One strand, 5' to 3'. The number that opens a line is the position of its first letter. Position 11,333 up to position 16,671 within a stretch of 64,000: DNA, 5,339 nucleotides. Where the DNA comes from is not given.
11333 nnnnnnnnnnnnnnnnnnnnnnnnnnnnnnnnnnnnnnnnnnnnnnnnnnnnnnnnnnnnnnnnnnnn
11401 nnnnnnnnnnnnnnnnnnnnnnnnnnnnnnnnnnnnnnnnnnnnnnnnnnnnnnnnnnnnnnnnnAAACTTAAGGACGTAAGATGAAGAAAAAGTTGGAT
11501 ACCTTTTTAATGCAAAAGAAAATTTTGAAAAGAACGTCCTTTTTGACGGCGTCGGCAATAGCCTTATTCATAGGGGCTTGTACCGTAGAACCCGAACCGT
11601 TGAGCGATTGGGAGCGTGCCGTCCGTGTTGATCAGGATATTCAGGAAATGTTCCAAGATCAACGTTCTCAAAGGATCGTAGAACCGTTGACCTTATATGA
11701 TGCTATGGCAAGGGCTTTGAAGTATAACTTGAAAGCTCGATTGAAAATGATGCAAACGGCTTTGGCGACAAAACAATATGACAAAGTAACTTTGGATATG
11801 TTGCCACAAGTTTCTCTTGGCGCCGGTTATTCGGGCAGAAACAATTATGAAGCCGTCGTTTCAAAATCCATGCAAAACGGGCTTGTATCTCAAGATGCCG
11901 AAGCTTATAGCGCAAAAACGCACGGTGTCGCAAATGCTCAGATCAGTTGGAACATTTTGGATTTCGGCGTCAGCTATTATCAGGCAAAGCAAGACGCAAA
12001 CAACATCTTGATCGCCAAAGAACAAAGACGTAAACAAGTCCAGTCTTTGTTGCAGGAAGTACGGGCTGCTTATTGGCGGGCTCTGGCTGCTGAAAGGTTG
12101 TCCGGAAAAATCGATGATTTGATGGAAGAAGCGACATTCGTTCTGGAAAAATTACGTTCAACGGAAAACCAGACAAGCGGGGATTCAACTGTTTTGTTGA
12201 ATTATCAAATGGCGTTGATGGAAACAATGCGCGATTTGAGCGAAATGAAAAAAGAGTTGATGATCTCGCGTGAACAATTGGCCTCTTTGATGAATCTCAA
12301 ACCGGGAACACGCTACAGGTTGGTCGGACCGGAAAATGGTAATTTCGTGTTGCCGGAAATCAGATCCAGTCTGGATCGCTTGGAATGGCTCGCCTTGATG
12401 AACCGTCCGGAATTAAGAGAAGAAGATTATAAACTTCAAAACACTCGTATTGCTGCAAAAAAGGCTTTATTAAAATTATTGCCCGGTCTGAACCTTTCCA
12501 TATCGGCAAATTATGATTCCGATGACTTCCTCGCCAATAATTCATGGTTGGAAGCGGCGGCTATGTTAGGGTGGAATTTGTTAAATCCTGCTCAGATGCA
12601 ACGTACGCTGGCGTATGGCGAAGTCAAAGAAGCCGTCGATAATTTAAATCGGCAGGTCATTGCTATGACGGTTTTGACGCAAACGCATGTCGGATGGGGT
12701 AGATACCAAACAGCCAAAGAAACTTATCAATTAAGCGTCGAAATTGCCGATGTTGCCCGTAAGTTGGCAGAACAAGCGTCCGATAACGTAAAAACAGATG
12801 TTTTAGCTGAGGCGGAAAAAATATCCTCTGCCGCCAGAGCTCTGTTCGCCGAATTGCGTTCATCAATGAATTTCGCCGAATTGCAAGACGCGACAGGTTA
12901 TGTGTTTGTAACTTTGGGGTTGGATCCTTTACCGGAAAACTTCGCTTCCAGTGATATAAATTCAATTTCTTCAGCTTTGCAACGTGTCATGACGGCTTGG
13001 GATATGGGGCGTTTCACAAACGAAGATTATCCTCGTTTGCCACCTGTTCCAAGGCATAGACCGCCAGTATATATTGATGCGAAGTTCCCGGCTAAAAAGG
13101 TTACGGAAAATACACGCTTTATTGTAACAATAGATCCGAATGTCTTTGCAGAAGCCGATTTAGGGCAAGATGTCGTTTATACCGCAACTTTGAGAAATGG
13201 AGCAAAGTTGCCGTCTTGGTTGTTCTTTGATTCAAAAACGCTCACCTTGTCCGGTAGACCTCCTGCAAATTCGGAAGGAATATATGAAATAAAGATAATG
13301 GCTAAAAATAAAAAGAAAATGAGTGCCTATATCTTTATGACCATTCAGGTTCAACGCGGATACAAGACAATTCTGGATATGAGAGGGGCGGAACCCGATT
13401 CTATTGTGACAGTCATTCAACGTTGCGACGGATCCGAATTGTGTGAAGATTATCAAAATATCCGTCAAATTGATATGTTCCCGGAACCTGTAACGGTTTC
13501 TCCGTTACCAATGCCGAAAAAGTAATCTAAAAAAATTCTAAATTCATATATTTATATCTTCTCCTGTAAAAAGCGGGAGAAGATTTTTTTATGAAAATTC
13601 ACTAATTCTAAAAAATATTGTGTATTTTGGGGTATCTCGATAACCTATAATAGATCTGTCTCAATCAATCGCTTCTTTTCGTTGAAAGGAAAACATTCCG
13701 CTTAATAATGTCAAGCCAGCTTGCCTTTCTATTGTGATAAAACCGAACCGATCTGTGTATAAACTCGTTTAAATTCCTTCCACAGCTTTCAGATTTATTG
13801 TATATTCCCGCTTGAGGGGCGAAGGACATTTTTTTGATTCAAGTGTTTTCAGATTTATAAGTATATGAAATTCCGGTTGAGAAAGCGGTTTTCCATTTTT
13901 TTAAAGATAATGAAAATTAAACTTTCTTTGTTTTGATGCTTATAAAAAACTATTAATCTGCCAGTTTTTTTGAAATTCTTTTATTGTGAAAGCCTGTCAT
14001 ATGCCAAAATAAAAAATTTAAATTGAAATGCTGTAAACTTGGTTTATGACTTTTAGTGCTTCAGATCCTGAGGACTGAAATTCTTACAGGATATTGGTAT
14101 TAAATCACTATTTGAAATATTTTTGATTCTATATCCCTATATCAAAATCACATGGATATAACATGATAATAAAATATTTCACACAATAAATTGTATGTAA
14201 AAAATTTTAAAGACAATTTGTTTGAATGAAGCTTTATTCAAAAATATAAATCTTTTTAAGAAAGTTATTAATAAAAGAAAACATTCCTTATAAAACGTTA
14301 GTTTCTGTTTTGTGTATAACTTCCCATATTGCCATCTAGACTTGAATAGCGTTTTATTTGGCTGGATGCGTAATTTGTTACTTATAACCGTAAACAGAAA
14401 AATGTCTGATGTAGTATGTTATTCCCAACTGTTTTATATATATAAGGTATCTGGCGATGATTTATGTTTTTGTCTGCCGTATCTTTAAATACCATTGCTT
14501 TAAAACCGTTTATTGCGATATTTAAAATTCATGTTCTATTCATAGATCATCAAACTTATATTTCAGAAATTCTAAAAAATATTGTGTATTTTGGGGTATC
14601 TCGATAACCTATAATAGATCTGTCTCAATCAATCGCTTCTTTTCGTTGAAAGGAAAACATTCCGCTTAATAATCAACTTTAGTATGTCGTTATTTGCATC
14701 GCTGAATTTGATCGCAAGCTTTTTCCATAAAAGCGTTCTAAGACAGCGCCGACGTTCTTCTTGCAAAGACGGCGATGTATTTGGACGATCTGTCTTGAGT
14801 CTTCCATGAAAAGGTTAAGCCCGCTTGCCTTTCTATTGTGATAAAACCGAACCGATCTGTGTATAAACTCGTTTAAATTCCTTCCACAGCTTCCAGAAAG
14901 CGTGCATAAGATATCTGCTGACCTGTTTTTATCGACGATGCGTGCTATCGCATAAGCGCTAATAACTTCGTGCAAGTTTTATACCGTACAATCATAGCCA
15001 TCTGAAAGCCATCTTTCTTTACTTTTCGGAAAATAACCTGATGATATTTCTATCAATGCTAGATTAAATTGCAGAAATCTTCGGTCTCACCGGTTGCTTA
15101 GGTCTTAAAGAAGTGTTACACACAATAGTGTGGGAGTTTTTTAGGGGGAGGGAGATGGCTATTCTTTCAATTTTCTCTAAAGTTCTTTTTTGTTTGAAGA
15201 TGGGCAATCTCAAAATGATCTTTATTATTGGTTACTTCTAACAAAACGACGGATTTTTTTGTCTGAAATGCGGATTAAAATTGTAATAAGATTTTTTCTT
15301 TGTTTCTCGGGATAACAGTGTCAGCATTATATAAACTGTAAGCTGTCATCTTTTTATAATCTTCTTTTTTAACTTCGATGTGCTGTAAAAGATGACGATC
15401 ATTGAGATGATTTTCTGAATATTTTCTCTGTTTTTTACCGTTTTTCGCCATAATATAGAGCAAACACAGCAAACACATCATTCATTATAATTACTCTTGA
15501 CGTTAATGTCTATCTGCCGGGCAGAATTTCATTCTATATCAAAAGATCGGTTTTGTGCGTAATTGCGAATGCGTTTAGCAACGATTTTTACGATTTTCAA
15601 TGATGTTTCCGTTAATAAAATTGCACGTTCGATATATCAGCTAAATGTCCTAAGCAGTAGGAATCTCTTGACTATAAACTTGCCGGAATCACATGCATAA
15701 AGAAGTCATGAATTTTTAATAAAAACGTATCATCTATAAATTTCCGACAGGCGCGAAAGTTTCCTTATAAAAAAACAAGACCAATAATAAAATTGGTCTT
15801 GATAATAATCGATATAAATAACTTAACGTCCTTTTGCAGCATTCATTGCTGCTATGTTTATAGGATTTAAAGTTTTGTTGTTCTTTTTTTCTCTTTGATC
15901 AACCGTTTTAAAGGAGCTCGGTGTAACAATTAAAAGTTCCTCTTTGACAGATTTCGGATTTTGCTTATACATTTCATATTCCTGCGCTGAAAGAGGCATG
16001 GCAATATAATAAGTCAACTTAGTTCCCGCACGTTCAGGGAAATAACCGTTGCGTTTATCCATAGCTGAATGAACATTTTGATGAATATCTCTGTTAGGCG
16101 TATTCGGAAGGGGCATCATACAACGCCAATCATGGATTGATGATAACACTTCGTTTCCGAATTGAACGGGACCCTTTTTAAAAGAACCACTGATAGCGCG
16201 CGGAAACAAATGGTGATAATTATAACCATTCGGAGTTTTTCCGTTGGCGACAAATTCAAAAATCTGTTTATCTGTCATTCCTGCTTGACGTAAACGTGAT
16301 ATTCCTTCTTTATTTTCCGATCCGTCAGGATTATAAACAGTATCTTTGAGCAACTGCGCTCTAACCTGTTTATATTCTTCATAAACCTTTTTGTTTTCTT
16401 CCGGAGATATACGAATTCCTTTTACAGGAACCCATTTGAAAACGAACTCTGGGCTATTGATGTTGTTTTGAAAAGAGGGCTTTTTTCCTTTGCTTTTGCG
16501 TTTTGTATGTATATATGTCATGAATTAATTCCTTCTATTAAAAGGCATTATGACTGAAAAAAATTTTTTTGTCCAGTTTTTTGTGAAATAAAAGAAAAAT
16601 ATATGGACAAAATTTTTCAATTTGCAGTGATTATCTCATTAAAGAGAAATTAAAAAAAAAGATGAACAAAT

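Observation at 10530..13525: TolC/NodT-type outer-membrane factor fused to a C-terminal cadherin-like (He_PIG) domain, paired with an upstream secreted acidic protein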

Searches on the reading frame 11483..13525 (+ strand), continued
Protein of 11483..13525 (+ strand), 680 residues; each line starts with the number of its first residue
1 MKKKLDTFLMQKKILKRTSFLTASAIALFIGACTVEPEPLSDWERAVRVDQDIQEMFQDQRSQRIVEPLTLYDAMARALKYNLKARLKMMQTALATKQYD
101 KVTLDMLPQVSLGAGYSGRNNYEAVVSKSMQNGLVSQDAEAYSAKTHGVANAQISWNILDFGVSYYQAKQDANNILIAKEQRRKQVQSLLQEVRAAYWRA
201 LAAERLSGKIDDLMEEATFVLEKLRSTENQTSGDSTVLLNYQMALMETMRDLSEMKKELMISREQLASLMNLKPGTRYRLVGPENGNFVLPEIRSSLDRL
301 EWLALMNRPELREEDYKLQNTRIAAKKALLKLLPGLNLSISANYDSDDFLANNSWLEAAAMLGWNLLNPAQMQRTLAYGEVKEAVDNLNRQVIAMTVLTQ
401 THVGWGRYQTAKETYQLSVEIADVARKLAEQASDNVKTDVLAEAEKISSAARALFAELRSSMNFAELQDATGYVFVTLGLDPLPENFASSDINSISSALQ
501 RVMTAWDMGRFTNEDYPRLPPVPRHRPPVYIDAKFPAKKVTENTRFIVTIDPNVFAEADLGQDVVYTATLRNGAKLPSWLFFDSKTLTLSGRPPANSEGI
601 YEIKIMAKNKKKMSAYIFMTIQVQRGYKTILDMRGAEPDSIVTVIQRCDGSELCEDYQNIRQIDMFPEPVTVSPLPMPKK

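Call 31: search_protein_families(library=ncbifam, proteins=[L007:3303-9947:+, L007:993-3086:+, L009:11652-12464:+, L009:12481-13821:+, L009:13806-15968:+], max_evalue=0.01)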
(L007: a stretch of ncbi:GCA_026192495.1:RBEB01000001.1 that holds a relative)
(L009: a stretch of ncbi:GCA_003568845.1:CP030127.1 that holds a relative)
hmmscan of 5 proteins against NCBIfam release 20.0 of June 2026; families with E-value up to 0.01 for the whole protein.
L007:3303-9947:+ (2214 aa): 3 families
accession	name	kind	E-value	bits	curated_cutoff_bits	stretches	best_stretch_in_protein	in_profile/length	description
TIGR02601.1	autotrns_rpt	repeat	2e-30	104.1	19.85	6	857-887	1-31/32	beta strand repeat protein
NF051851.1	AtpSerPepEprS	equivalog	8.9e-15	53.8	1700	1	1195-1318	448-565/988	autotransporter serine peptidase EprS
NF033865.1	fusolisin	equivalog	2e-06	26.2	999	2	851-887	451-487/1006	fusolisin family autotransporter serine protease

L007:993-3086:+ (697 aa): 5 families
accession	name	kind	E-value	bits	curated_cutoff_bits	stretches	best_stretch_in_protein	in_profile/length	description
NF041824.1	daptide_HExxH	equivalog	7e-42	143.9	300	1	31-388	25-362/379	daptide biosynthesis intramembrane metalloprotease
NF058609.1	RiPP_HExxH_LiaK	equivalog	6.4e-07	29.3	225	1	185-311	96-218/246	YydH/LiaK family epipeptide maturation metalloprotease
TIGR01843.1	type_I_hlyD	subfamily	8.9e-07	28.2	208.65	1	453-508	52-107/422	HlyD family type I secretion periplasmic adaptor subunit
TIGR01730.1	RND_mfp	subfamily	1.4e-05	24.2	94.9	1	429-567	11-165/322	efflux RND transporter periplasmic adaptor subunit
NF007785.0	PRK10476.1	equivalog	0.0013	17.6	376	1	420-536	22-141/347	multidrug transporter subunit MdtN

L009:11652-12464:+ (270 aa): 9 families
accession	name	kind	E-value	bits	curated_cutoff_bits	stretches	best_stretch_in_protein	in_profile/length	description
TIGR01730.1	RND_mfp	subfamily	2.2e-29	102.4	94.9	1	45-257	16-243/322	efflux RND transporter periplasmic adaptor subunit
TIGR00999.1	8a0102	subfamily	3.4e-13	49.3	319.3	1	96-265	37-208/271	CzcB/NccB family metal efflux transporter periplasmic adaptor subunit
TIGR00998.1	8a0101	subfamily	1.9e-10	40.2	390.8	2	133-223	188-280/334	EmrA/EmrK family multidrug efflux transporter periplasmic adaptor subunit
NF007785.0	PRK10476.1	equivalog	9.3e-10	37.8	376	2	58-112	51-105/347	multidrug transporter subunit MdtN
TIGR01843.1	type_I_hlyD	subfamily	1.6e-09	37.3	208.65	1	128-235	249-355/422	HlyD family type I secretion periplasmic adaptor subunit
TIGR02971.1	heterocyst_DevB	subfamily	3.7e-07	29.8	129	1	93-236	149-283/327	ABC exporter membrane fusion protein, DevB family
NF007850.1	PRK10559.1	equivalog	1.3e-06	27.8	400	1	58-232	43-223/303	p-hydroxybenzoic acid efflux pump subunit AaeA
TIGR03794.1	NHLM_micro_HlyD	equivalog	2.5e-06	26.7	156.2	1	58-116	61-116/421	NHLP bacteriocin system secretion protein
NF002939.0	PRK03598.1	equivalog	4e-06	26.2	393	1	91-222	144-278/332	secretion protein HlyD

L009:12481-13821:+ (446 aa): 8 families
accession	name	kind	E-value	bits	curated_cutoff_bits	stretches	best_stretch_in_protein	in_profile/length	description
TIGR01730.1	RND_mfp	subfamily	2.1e-15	56.5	94.9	1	198-421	12-244/322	efflux RND transporter periplasmic adaptor subunit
TIGR01843.1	type_I_hlyD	subfamily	1.9e-07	30.4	208.65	1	180-255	10-86/422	HlyD family type I secretion periplasmic adaptor subunit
NF007785.0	PRK10476.1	equivalog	0.00035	19.5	376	1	210-282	46-117/347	multidrug transporter subunit MdtN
TIGR00998.1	8a0101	subfamily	0.0032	16.5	390.8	1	210-298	40-125/334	EmrA/EmrK family multidrug efflux transporter periplasmic adaptor subunit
NF004173.0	PRK05641.1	equivalog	0.0067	17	199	0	193-249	66-121/153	putative acetyl-CoA carboxylase biotin carboxyl carrier protein subunit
NF007850.1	PRK10559.1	equivalog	0.0072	15.5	400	0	220-257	48-85/303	p-hydroxybenzoic acid efflux pump subunit AaeA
NF010643.0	PRK14040.1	subfamily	0.0083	14.6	892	0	207-255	521-569/595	oxaloacetate decarboxylase subunit alpha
NF047903.1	MmDecMmdC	equivalog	0.0088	16.5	200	0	203-275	54-123/132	methylmalonyl-CoA decarboxylase subunit gamma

L009:13806-15968:+ (720 aa): 9 families
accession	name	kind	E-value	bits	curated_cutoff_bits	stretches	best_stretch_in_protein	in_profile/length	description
NF041824.1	daptide_HExxH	equivalog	6.8e-47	160.4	300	1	96-404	54-357/379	daptide biosynthesis intramembrane metalloprotease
TIGR01730.1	RND_mfp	subfamily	1.8e-13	50.1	94.9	1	454-615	14-191/322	efflux RND transporter periplasmic adaptor subunit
TIGR03794.1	NHLM_micro_HlyD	equivalog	2.6e-10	39.8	156.2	1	460-554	52-144/421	NHLP bacteriocin system secretion protein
NF058609.1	RiPP_HExxH_LiaK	equivalog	4e-07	29.9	225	1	203-330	93-216/246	YydH/LiaK family epipeptide maturation metalloprotease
TIGR01843.1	type_I_hlyD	subfamily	7.9e-07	28.4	208.65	1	535-615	249-329/422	HlyD family type I secretion periplasmic adaptor subunit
TIGR00998.1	8a0101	subfamily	1.7e-05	23.9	390.8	1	533-616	181-262/334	EmrA/EmrK family multidrug efflux transporter periplasmic adaptor subunit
TIGR00999.1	8a0102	subfamily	0.00054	19.1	319.3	1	538-621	72-155/271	CzcB/NccB family metal efflux transporter periplasmic adaptor subunit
NF002939.0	PRK03598.1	equivalog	0.00087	18.6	393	0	474-547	52-124/332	secretion protein HlyD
TIGR02971.1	heterocyst_DevB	subfamily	0.0019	17.6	129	1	468-555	15-104/327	ABC exporter membrane fusion protein, DevB family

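Call 47: find_related_loci(query=A5, collection=genome_contigs, flank=8000)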
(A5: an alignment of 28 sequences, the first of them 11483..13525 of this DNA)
Query A5 (680 aa) in genome_contigs; peptide patterns used: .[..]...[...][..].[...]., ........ (x = any residue, [..] = any of these).
600 stretches matched a pattern (row limit reached: there are more); 587 encode a relative of the query (tblastn E <= 1e-3); the best 80 are kept; 80 distinct loci.
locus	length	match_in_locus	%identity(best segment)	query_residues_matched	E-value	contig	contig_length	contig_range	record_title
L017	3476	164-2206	83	1-680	0e+0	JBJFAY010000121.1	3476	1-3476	MAG: Alphaproteobacteria bacterium isolate PUUB15_bin.049 NODE_36851_length_3476_cov_5.185326, whole genome shotgun sequ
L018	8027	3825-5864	83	1-680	0e+0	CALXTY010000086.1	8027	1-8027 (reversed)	MAG: uncultured Alphaproteobacteria bacterium isolate BRZ_DM__bin96 genome assembly, contig: BRZ_DM__NODE_11956_length_8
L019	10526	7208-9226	78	8-680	0e+0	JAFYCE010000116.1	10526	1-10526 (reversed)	MAG: Alphaproteobacteria bacterium isolate RGIG6957 Sheep_Rumen.Co__c4082118, whole genome shotgun sequence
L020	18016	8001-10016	78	2-673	0e+0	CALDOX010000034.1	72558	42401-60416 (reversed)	MAG TPA_asm: uncultured Alphaproteobacteria bacterium isolate SRR6425755_bin.60_CONCOCT_v1.1_MAG genome assembly, contig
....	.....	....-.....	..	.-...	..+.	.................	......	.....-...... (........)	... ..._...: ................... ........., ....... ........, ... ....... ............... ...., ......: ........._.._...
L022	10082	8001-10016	68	6-679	0e+0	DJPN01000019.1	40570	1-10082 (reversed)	MAG TPA_asm: Alphaproteobacteria bacterium UBA6411 UBA6411_contig_1875, whole genome shotgun sequence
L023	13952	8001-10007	67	12-680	0e+0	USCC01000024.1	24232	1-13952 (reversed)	uncultured Rhodospirillaceae bacterium isolate UMGS1574 genome assembly, contig: NODE_1115_length_24232_cov_5.108947, wh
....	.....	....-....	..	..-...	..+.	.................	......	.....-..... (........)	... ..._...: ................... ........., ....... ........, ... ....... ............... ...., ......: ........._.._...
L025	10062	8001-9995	58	12-680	0e+0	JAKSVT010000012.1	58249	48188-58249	MAG: Alphaproteobacteria bacterium isolate Horse_feces366 MAG366_12, whole genome shotgun sequence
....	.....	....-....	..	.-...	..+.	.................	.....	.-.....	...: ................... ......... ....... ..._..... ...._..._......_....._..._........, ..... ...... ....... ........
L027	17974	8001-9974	57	12-675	0e+0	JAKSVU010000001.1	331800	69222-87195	MAG: Alphaproteobacteria bacterium isolate Horse_feces367 MAG367_1, whole genome shotgun sequence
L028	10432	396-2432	77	2-680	0e+0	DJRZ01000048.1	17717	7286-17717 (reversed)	MAG TPA_asm: Alphaproteobacteria bacterium UBA6347 UBA6347_contig_1655, whole genome shotgun sequence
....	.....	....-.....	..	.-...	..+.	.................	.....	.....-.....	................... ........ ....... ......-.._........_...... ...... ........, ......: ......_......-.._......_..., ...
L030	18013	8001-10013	70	8-680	0e+0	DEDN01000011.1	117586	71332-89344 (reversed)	MAG TPA_asm: Alphaproteobacteria bacterium UBA2903 UBA2903_contig_9179, whole genome shotgun sequence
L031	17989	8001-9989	67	17-680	0e+0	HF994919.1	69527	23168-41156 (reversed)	Acetobacter sp. CAG:977 genomic scaffold, scf5, whole genome shotgun sequence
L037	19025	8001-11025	38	20-652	9e-107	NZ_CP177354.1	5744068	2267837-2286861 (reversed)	Pokkaliibacter plantistimulans strain L1E11 chromosome, complete genome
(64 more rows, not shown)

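Call 66: search_protein_families(library=pfam, proteins=[L008:3216-4800:+], max_evalue=0.1)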
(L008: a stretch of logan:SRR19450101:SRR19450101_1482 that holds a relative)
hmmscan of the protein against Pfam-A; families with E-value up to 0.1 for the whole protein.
L008:3216-4800:+ (528 aa): 1 family
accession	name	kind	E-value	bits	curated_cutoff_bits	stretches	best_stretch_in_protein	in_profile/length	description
PF14252.11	DUF4347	-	3.5e-57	193.2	24.6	1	79-242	1-164/164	Domain of unknown function (DUF4347)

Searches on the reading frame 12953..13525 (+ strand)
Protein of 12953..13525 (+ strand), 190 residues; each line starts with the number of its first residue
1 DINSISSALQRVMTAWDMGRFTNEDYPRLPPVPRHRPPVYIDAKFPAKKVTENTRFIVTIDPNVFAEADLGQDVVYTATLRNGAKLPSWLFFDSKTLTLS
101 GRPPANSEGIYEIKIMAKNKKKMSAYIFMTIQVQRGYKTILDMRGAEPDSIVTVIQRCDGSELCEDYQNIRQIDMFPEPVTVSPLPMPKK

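Call 67: search_solved_structures(query=window:12953-13525:+, max_evalue=1)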
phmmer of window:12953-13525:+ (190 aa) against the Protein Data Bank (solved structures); distinct sequences matched with E-value up to 1: 4.
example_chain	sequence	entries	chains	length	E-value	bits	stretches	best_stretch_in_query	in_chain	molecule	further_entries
9c3c_A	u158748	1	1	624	0.0019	21.2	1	73-130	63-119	Alpha-dystroglycan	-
5llk_A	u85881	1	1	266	0.0037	20.2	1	55-130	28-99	Dystroglycan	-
4m03_A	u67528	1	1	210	0.19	14.7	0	59-125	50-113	Serine-rich adhesin for platelets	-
1u2c_A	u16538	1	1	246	0.94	12.4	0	77-122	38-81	Dystroglycan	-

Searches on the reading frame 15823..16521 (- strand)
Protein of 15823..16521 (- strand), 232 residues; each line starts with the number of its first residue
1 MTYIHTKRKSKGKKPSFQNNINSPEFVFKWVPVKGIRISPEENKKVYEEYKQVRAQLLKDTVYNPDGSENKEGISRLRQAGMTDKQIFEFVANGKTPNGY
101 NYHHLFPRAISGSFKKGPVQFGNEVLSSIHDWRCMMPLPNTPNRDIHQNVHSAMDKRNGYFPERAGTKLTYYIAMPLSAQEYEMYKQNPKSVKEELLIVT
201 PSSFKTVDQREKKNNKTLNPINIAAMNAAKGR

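Call 10: search_protein_families(library=pfam, proteins=[window:15823-16521:-], max_evalue=0.001)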
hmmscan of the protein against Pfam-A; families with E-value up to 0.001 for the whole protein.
window:15823-16521:- (232 aa): 0 families

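Call 66: search_protein_families(library=pfam, proteins=[window:15823-16521:-], max_evalue=0.1)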
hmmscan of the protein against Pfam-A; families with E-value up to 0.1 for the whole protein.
window:15823-16521:- (232 aa): 2 families
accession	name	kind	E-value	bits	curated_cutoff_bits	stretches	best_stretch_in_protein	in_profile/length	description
PF21910.2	GH85_C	-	0.0073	17.2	27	1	178-230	28-81/95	GH85 endohexosaminidases, C-terminal domain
PF16572.11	HlyD_D4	-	0.036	14.4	26.4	1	74-95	33-54/55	Long alpha hairpin domain of cation efflux system protein, CusB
